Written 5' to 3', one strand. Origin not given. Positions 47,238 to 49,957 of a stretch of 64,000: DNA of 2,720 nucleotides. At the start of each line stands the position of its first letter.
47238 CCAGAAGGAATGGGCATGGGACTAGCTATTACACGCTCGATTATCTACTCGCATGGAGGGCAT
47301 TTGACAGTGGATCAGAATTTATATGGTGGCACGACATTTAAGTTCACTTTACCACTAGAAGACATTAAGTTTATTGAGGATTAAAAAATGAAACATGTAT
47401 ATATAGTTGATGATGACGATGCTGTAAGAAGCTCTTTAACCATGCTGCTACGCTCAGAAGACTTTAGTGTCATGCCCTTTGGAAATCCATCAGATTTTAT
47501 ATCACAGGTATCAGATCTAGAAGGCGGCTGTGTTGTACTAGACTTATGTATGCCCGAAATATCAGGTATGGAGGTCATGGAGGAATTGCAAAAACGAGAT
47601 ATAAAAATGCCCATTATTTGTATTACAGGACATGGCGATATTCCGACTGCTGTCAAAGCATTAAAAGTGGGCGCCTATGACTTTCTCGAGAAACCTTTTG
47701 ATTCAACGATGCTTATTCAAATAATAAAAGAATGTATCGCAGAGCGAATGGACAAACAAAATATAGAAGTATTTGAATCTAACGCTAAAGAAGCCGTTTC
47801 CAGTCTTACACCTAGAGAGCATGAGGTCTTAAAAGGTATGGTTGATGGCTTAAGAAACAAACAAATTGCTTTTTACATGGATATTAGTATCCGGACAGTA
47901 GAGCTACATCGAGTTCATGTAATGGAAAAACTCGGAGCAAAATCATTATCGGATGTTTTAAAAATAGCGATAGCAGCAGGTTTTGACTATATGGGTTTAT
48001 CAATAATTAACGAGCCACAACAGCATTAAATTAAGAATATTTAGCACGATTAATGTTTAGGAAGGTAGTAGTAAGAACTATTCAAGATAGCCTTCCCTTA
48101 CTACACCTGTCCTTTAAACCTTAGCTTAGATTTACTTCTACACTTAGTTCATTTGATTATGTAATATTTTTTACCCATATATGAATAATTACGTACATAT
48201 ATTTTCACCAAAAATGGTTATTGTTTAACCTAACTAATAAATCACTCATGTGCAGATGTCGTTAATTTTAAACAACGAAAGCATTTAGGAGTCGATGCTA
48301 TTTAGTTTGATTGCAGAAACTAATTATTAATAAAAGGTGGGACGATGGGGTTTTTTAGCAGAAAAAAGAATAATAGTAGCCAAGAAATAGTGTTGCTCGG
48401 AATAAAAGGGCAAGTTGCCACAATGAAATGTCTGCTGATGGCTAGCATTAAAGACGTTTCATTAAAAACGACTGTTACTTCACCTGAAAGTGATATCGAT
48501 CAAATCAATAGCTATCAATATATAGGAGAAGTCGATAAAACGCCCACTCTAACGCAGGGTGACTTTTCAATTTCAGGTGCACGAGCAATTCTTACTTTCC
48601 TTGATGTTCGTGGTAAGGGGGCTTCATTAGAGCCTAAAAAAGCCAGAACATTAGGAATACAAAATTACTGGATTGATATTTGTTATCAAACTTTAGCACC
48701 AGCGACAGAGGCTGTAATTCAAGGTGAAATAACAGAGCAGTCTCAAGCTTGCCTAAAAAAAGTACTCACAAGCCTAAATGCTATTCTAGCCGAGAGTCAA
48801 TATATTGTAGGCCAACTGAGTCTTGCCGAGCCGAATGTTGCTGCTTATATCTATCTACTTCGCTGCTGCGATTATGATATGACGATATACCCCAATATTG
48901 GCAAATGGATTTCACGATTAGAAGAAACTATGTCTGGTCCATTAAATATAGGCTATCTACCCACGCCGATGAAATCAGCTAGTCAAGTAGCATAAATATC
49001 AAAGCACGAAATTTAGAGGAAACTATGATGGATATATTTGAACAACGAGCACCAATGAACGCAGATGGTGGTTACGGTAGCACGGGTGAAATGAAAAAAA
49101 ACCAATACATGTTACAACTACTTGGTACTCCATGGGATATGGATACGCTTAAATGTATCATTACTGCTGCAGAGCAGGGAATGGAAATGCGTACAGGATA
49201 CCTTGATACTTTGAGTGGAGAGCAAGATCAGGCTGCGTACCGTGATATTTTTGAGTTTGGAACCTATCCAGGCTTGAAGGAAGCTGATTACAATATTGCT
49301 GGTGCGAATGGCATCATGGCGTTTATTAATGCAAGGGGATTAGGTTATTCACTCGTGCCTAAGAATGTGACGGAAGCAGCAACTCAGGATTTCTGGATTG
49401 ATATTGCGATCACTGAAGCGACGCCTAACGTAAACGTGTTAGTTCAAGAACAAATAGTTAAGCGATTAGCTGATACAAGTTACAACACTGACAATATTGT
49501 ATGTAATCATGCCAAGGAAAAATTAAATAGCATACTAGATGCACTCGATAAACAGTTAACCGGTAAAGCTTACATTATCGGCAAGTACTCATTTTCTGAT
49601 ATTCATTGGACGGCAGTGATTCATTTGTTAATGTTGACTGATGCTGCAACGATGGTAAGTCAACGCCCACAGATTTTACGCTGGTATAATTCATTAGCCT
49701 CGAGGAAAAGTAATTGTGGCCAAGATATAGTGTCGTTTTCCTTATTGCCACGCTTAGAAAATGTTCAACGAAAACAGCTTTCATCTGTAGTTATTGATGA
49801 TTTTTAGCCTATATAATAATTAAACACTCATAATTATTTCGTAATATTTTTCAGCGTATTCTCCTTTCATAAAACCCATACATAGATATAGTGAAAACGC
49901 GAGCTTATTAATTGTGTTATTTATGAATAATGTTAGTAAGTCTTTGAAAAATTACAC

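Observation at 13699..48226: Recurrent TACGTA-centred palindromic box in the promoter regions of island 2, implying one regulon linking sox, mtoX and the AlkB-like cluster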

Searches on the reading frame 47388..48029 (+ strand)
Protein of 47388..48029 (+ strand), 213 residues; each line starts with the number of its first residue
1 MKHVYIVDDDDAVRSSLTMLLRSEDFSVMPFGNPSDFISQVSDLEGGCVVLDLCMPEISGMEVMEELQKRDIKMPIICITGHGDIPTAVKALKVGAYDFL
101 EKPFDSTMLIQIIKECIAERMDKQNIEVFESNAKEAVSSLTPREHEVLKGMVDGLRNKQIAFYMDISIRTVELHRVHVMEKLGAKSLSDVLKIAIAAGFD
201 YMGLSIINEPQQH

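Call 14: search_protein_families(library=pfam, proteins=[window:47388-48029:+])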
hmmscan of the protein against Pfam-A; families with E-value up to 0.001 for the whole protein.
window:47388-48029:+ (213 aa): 3 families
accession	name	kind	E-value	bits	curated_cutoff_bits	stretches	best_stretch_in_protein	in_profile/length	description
PF00072.30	Response_reg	-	3.7e-29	101.6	30.2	1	4-113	1-110/111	Response regulator receiver domain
PF00196.25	GerE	-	4.2e-18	65.2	23.5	1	138-192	1-55/57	Bacterial regulatory proteins, luxR family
PF08281.18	Sigma70_r4_2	-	7.1e-06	26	25.7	1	135-182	6-54/54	Sigma-70, region 4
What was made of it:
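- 47388..48029 (+): FixJ-family response regulator (REC + GerE HTH), the proposed binder of the operator. Pfam (call 14).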

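Call 16: find_encoding_contigs(protein=window:47388-48029:+, flank=10000, max_places=10)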
Protein window:47388-48029:+ (213 aa): no gene with exactly this product is on record in the collection.
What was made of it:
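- Tried and rejected: Exact look-up of the window's regulator protein in the contig index (call 16).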

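Call 40: search_solved_structures(query=window:47388-48029:+, max_evalue=1e-10)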
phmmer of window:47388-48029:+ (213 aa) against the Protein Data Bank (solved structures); distinct sequences matched with E-value up to 1e-10: 54.
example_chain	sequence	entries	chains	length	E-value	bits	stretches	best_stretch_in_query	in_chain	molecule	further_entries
5xso_A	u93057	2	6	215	1.5e-47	165.1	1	3-199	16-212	Response regulator FixJ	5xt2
1yio_A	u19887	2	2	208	4.3e-39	137.5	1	4-193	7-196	response regulatory protein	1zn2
1d5w_A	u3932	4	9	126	8.4e-27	97.4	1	4-116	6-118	TRANSCRIPTIONAL REGULATORY PROTEIN FIXJ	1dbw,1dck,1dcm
1l5y_A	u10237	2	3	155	1.8e-20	76.7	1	3-120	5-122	C4-DICARBOXYLATE TRANSPORT TRANSCRIPTIONAL REGULATORY PROTEIN DCTD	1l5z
1qkk_A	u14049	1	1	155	2e-20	76.6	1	3-120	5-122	C4-DICARBOXYLATE TRANSPORT TRANSCRIPTIONAL REGULATORY PROTEIN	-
1zit_A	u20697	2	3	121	1.6e-18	70.4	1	1-118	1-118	transcriptional regulator (NtrC family)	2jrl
1zy2_A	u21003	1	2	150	2.1e-17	66.7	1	3-140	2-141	transcriptional regulator NtrC1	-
3dzd_A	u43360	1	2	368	3.9e-17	65.8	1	2-122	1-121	Transcriptional regulator (NtrC family)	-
1a04_A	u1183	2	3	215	1.4e-16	64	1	4-187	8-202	NITRATE/NITRITE RESPONSE REGULATOR PROTEIN NARL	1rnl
1ny5_A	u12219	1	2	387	3.2e-16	62.8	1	3-129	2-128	transcriptional regulator (NtrC family)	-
4l4u_A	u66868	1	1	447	3.3e-16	62.8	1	3-129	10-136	Transcriptional regulator (NtrC family)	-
4d6x_A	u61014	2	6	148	7.3e-16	61.7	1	4-117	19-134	BACTERIAL REGULATORY, FIS FAMILY PROTEIN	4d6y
1dc7_A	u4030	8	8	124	1.1e-15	61.1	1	4-118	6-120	NITROGEN REGULATION PROTEIN | NITROGEN REGULATION PROTEIN NR(I) | NTRC RECEIVER DOMAIN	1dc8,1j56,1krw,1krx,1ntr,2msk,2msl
3kto_A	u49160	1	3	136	1.5e-15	60.7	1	4-117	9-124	Response regulator receiver protein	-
5m7n_A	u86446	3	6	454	4.7e-15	59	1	4-120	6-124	Nitrogen assimilation regulatory protein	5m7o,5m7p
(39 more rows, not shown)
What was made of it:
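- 47388..48029 (+): FixJ 5xso 1.5e-47 and StyR 1yio 4e-39 (call 40).
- Closest known: StyS/StyR. Same: A FixJ-subfamily regulator (StyR 1yio, 4e-39, call 40) controls an oxygenase operon.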

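Call 41: search_protein_families(library=ncbifam, proteins=[window:47388-48029:+], max_evalue=0.00001)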
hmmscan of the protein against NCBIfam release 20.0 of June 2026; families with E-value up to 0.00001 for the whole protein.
window:47388-48029:+ (213 aa): 84 families (the best 25 are shown)
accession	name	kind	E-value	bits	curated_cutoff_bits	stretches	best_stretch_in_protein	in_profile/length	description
NF006900.1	PRK09390.1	equivalog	1.7e-64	217.1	255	1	3-198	6-201/203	response regulator FixJ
NF040749.1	tetrathio_RR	equivalog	8.3e-47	159.4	290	1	4-192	2-186/191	tetrathionate respiration response regulator TtrR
NF047793.1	ResRegPgtA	equivalog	1.6e-33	116.1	650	1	3-123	7-127/414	two-component system response regulator PgtA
NF011896.0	PRK15369.1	equivalog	8.3e-27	94.2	242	1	3-195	5-205/211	two component system response regulator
TIGR01818.1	ntrC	equivalog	5e-26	91.5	558.6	1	4-136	1-133/463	nitrogen regulation protein NR(I)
NF051870.1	NAssimRespRegNtrX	equivalog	2.1e-23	83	600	1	2-132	2-135/452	nitrogen assimilation response regulator NtrX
NF008469.0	PRK11361.1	equivalog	2.7e-22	79.1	714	1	2-129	5-132/461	acetoacetate metabolism transcriptional regulator AtoC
NF007935.0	PRK10651.1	equivalog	4.2e-22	78.4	250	1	3-186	8-202/216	two-component system response regulator NarL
NF011695.0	PRK15115.1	equivalog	1.5e-20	73.4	763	1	3-122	8-127/445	two-component system response regulator GlrR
NF052445.1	RespRegMctR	equivalog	5.1e-20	71.8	300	1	4-198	4-203/205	two-component system response regulator MctR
NF040689.1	MtrAB_MtrA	equivalog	1.3e-19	70.4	300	1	4-125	1-121/219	MtrAB system response regulator MtrA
NF007419.0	PRK09958.1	equivalog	1.9e-19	70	251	1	5-194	4-198/204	acid-sensing system DNA-binding response regulator EvgA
NF008176.1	PRK10923.1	equivalog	1e-18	67.2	620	1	3-127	5-129/469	nitrogen regulation protein NR(I)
NF045505.1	RR_RssB_Pseudo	equivalog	1.2e-18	67.4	700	1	4-127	8-128/394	two-component system response regulator RssB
NF041946.1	LuxO_transreg_Vib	equivalog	5.6e-18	65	800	1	7-131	2-126/463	quorum-sensing sigma-54 dependent transcriptional regulator LuxO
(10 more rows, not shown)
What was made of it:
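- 47388..48029 (+): NCBIfam FixJ 217 bits, below the 255 cut-off (call 41).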

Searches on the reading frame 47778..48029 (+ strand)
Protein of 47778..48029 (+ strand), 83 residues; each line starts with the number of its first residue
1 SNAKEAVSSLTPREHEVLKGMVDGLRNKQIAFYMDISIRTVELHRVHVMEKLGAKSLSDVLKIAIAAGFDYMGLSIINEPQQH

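Call 46: search_solved_structures(query=window:47778-48029:+, max_evalue=0.00001, show_alignments=4)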
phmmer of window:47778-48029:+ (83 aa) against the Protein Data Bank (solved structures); distinct sequences matched with E-value up to 0.00001: 9.
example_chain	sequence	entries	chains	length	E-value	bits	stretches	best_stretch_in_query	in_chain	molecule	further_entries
1x3u_A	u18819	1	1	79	9.1e-15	57.9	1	6-70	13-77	Transcriptional regulatory protein fixJ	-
5xso_A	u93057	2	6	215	1.3e-13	54.3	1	6-69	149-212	Response regulator FixJ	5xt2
8a5r_AAA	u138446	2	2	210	4.9e-11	46.1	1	3-69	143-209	Light-activated DNA-binding protein EL222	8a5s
3p7n_A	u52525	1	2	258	9e-11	45.3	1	3-68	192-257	Sensor histidine kinase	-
7vim_A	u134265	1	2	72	9.8e-09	38.8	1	9-61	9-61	Protein EsrB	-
1yio_A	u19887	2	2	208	2.4e-08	37.6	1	5-63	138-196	response regulatory protein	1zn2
1je8_A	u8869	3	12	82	3e-08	37.2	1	5-57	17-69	Nitrate/Nitrite Response Regulator Protein NARL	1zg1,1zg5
8u3b_G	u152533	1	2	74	4.9e-08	36.6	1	7-57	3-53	Nitrate/nitrite response regulator protein NarL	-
1a04_A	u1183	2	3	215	5.7e-08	36.4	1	5-57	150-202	NITRATE/NITRITE RESPONSE REGULATOR PROTEIN NARL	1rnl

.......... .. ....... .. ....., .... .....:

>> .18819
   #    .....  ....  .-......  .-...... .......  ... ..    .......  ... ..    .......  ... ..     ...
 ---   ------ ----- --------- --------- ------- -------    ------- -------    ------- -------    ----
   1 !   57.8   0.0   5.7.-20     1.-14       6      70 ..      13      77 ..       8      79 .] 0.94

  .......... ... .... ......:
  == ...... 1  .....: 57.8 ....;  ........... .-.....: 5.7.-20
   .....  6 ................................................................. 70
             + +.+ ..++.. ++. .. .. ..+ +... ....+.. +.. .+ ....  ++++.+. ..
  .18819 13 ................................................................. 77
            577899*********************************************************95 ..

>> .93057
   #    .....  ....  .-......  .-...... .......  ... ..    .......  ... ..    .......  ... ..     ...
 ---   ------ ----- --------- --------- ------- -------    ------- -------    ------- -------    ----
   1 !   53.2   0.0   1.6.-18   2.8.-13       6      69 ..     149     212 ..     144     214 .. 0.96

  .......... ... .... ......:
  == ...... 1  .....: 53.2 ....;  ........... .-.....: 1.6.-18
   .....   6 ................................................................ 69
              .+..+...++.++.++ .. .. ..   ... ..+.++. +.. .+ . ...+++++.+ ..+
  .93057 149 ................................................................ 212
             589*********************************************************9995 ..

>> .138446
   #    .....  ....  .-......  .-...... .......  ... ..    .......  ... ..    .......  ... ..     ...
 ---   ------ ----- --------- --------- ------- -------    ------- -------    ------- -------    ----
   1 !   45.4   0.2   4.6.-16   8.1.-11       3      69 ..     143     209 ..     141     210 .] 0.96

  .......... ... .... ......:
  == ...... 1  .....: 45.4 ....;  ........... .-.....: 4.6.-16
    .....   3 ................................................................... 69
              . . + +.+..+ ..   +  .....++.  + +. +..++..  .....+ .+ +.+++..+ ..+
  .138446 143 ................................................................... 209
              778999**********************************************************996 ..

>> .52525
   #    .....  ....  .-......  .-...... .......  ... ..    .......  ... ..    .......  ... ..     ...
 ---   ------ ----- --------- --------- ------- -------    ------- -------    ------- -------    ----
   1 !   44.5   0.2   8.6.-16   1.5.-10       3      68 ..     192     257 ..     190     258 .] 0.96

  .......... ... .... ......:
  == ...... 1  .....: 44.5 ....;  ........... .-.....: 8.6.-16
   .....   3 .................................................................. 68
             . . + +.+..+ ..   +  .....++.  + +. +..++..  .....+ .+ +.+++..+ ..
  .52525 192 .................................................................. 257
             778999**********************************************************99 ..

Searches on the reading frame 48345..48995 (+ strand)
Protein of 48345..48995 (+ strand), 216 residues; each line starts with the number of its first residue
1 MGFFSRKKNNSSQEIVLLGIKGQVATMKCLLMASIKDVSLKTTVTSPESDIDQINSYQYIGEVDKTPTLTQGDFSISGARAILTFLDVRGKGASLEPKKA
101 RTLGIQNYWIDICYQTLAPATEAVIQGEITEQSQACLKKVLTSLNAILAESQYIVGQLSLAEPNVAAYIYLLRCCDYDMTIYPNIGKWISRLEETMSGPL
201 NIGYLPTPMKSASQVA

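Call 14: search_protein_families(library=pfam, proteins=[window:48345-48995:+])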
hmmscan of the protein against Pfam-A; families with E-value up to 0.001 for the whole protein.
window:48345-48995:+ (216 aa): 0 families

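Call 41: search_protein_families(library=ncbifam, proteins=[window:48345-48995:+], max_evalue=0.00001)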
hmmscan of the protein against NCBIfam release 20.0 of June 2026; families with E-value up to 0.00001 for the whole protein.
window:48345-48995:+ (216 aa): 0 families

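Call 68: find_homologous_proteins(query=window:48345-48995:+, max_evalue=1e-10)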
Query window:48345-48995:+ (216 aa): 42 proteins with E <= 1e-10 among 254 candidates.
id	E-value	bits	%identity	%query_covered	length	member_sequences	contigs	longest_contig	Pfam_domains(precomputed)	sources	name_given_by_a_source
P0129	5.6e-137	472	100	100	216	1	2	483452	-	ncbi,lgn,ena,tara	tara:strand:+ start:3781 stop:4431 length:651 start_codon:yes stop_codon:yes gene_type:complete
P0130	2.1e-108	378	81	98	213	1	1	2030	-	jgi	jgi:glutathione S-transferase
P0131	2.6e-108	378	78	100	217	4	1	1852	-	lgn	-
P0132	6.0e-108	377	80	100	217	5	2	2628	-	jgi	jgi:glutathione S-transferase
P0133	1.4e-106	372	78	100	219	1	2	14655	-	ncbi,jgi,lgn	ncbi:MAG: glutathione S-transferase [Oleiphilaceae bacterium]|jgi:glutathione S-transferase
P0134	2.3e-103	362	76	100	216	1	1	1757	-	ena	-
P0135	4.4e-103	361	76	100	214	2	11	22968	-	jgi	jgi:glutathione S-transferase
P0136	1.1e-99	350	72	100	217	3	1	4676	PF00043.31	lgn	-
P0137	1.4e-98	346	73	100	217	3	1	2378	-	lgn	-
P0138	1.0e-96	340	71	100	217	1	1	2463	PF00043.31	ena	-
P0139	1.3e-95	337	70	100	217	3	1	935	-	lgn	-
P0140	1.3e-92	327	70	97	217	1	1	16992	PF00043.31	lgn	-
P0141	2.4e-92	326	68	100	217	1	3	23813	PF00043.31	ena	-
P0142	3.6e-92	325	68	100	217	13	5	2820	-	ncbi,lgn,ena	-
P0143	1.4e-87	310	65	100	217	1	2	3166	-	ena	-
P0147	1.4e-83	297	65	100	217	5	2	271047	-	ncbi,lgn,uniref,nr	ncbi:Glutathione S-transferase, C-terminal domain [Methylophaga sulfidovorans]|uniref:Glutathione S-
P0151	4.6e-71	256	57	94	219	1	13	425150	-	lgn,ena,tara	tara:strand:+ start:5965 stop:6624 length:660 start_codon:yes stop_codon:yes gene_type:complete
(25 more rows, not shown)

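Call 69: find_encoding_contigs(protein=P0147, flank=6000, max_places=2)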
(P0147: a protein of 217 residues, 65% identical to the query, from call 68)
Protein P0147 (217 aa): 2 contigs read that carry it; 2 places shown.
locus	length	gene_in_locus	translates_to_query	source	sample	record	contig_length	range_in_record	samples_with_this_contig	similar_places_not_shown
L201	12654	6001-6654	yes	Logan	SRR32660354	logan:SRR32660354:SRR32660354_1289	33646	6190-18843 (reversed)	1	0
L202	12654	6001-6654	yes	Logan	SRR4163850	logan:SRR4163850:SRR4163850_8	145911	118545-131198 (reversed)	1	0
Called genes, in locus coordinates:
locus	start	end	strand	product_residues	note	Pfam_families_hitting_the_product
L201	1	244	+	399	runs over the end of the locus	-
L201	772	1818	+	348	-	PF00561:Abhydrolase_1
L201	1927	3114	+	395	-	PF02771:Acyl-CoA_dh_N, PF02770:Acyl-CoA_dh_M, PF00441:Acyl-CoA_dh_1, PF08028:Acyl-CoA_dh_2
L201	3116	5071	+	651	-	PF00989:PAS (weak), PF00989:PAS, PF08448:PAS_4, PF13426:PAS_9 (weak), PF13596:PAS_10 (weak), PF00512:HisKA (weak), PF02518:HATPase_c, PF14501:HATPase_c_5 (weak), +1 more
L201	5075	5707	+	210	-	PF00072:Response_reg, PF08281:Sigma70_r4_2 (weak), PF00196:GerE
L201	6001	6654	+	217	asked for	-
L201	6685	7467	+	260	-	PF00043:GST_C (faint), PF14497:GST_C_3 (weak)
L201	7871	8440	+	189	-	PF04542:Sigma70_r2, PF08281:Sigma70_r4_2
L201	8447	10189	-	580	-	PF00916:Sulfate_transp, PF01740:STAS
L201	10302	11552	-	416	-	PF07992:Pyr_redox_2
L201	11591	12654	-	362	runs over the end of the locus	PF00753:Lactamase_B, PF00581:Rhodanese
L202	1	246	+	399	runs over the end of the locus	-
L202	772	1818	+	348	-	PF00561:Abhydrolase_1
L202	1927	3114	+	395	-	PF02771:Acyl-CoA_dh_N, PF02770:Acyl-CoA_dh_M, PF00441:Acyl-CoA_dh_1, PF08028:Acyl-CoA_dh_2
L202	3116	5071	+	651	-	PF00989:PAS (weak), PF00989:PAS, PF08448:PAS_4, PF13426:PAS_9 (weak), PF13596:PAS_10 (weak), PF00512:HisKA (weak), PF02518:HATPase_c, PF14501:HATPase_c_5 (weak), +1 more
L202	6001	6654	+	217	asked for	-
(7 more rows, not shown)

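Call 70: find_encoding_contigs(protein=P0135, flank=6000, max_places=2)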
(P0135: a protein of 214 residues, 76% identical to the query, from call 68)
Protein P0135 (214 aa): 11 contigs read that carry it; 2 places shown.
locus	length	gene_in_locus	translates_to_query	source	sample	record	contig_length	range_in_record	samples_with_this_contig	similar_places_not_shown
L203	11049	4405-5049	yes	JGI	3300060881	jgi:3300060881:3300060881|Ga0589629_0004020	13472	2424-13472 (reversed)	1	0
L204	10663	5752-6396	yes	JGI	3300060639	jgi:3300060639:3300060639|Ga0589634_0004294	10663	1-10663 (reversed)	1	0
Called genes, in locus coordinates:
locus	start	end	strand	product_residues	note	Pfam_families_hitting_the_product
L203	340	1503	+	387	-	PF02771:Acyl-CoA_dh_N, PF02770:Acyl-CoA_dh_M, PF00441:Acyl-CoA_dh_1, PF08028:Acyl-CoA_dh_2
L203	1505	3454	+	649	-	PF00989:PAS, PF08448:PAS_4, PF13426:PAS_9, PF13596:PAS_10, PF00512:HisKA (weak), PF02518:HATPase_c, PF14501:HATPase_c_5 (weak)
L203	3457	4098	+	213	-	PF00072:Response_reg, PF08281:Sigma70_r4_2 (weak), PF00196:GerE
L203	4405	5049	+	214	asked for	-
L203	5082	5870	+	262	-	PF00043:GST_C (weak)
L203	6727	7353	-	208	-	PF01786:AOX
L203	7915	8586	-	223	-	PF01027:Bax1-I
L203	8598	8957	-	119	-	PF02482:Ribosomal_S30AE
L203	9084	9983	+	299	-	PF00126:HTH_1, PF03466:LysR_substrate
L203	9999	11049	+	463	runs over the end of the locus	PF06965:Na_H_antiport_1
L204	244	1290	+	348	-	PF00561:Abhydrolase_1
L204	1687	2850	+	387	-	PF02771:Acyl-CoA_dh_N, PF02770:Acyl-CoA_dh_M, PF00441:Acyl-CoA_dh_1, PF08028:Acyl-CoA_dh_2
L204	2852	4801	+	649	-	PF00989:PAS, PF08448:PAS_4, PF13426:PAS_9, PF13596:PAS_10, PF00512:HisKA (weak), PF02518:HATPase_c, PF14501:HATPase_c_5 (weak)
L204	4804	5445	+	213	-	PF00072:Response_reg, PF08281:Sigma70_r4_2 (weak), PF00196:GerE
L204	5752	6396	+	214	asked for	-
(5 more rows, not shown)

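Call 71: find_encoding_contigs(protein=P0151, flank=6000, max_places=2)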
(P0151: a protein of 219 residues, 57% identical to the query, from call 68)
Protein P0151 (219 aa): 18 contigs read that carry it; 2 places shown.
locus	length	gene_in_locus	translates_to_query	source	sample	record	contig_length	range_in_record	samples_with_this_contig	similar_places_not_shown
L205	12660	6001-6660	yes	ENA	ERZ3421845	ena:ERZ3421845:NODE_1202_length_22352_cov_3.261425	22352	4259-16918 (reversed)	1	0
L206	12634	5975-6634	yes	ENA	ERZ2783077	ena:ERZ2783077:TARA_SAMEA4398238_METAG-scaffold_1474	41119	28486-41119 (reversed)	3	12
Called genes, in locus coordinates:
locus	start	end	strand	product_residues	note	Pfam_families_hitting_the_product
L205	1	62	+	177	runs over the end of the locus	PF08534:Redoxin, PF00255:GSHPx (weak), PF00578:AhpC-TSA, PF00085:Thioredoxin (faint), PF13905:Thioredoxin_8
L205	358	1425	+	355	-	PF00561:Abhydrolase_1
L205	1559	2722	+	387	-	PF02771:Acyl-CoA_dh_N, PF02770:Acyl-CoA_dh_M, PF00441:Acyl-CoA_dh_1, PF08028:Acyl-CoA_dh_2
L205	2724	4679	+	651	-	PF00989:PAS (weak), PF13188:PAS_8 (faint), PF00989:PAS, PF08448:PAS_4, PF13426:PAS_9, PF13596:PAS_10, PF00512:HisKA (weak), PF02518:HATPase_c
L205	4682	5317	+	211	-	PF00072:Response_reg, PF08281:Sigma70_r4_2 (faint), PF00196:GerE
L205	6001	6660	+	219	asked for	-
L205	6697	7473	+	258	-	-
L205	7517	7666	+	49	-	-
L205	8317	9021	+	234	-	PF00753:Lactamase_B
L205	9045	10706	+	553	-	PF04273:BLH_phosphatase, PF07992:Pyr_redox_2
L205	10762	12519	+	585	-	PF00916:Sulfate_transp, PF01740:STAS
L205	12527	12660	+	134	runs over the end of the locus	-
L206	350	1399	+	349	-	PF00561:Abhydrolase_1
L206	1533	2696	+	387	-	PF02771:Acyl-CoA_dh_N, PF02770:Acyl-CoA_dh_M, PF00441:Acyl-CoA_dh_1, PF08028:Acyl-CoA_dh_2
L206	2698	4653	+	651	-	PF00989:PAS (weak), PF13188:PAS_8 (faint), PF00989:PAS, PF08448:PAS_4, PF13426:PAS_9, PF13596:PAS_10, PF00512:HisKA (weak), PF02518:HATPase_c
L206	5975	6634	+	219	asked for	-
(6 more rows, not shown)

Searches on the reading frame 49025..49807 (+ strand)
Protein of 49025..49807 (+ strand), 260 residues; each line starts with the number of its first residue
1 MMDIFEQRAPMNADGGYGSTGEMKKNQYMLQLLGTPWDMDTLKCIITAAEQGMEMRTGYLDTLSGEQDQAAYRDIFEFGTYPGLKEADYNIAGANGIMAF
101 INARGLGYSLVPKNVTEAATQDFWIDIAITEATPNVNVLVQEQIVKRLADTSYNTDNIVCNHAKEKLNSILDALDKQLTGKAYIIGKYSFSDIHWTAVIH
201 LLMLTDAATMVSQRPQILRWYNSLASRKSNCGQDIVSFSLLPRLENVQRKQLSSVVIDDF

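Call 14: search_protein_families(library=pfam, proteins=[window:49025-49807:+])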
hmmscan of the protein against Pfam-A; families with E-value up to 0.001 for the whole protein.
window:49025-49807:+ (260 aa): 2 families
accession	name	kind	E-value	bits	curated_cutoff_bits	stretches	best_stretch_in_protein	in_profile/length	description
PF00043.30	GST_C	-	6.2e-05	23.6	20.7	1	156-227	20-92/93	Glutathione S-transferase, C-terminal domain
PF14497.11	GST_C_3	-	9e-05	23.1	21.6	1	162-228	26-95/104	Glutathione S-transferase, C-terminal domain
